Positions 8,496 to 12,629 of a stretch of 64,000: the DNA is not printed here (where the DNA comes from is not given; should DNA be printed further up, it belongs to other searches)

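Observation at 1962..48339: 14-bp palindrome TGTAA-N4-TTACA (mostly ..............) at eight promoter regions on both gene blocks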

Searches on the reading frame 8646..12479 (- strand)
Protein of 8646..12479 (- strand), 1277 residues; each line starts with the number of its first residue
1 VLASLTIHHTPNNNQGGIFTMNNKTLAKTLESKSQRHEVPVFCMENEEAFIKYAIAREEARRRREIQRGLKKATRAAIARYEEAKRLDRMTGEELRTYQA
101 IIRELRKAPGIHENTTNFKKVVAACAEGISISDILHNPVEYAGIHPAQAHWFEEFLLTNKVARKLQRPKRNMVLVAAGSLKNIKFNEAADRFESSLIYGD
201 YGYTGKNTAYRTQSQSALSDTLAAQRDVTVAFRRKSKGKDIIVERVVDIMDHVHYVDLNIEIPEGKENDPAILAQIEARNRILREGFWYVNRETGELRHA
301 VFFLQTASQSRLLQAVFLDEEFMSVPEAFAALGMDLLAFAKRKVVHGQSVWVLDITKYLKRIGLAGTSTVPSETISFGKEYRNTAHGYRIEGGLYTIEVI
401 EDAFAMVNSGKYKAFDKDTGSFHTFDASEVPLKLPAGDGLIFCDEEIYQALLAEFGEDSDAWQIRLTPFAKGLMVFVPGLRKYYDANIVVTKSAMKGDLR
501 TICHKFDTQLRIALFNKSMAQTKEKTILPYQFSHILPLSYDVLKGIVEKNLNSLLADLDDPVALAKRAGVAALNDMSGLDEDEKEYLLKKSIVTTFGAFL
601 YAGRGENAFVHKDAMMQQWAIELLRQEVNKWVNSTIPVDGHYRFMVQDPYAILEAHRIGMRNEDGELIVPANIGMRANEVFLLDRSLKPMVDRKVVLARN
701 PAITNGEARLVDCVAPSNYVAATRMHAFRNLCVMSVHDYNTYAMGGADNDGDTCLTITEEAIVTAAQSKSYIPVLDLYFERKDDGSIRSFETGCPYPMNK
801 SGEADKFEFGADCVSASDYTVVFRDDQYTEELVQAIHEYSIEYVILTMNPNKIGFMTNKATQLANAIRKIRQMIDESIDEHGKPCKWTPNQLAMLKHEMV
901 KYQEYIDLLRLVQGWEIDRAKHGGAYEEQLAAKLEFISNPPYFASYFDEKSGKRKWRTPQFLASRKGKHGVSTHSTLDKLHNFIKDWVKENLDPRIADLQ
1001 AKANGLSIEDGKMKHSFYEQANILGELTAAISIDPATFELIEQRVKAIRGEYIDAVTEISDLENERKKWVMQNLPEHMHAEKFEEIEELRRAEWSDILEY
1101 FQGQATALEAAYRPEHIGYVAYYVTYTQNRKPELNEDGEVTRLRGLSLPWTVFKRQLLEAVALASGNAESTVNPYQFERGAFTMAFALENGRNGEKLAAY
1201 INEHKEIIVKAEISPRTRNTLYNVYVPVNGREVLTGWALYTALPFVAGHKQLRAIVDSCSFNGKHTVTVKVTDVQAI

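Call 7: search_protein_families(library=phrogs, proteins=[window:8646-12479:-], max_evalue=0.001)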
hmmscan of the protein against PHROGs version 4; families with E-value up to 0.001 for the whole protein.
window:8646-12479:- (1277 aa): 1 family
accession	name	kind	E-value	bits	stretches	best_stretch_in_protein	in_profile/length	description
phrog_8308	-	unknown function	4.8e-08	32.9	1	612-778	430-580/847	-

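Call 10: search_protein_families(library=pfam, proteins=[window:8646-12479:-], max_evalue=0.001)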
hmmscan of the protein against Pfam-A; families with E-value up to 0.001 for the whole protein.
window:8646-12479:- (1277 aa): 1 family
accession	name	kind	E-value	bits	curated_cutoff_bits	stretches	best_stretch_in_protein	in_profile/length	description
PF05183.17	RdRP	-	4.6e-13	49.2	23.8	1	355-1028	120-579/582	RNA dependent RNA polymerase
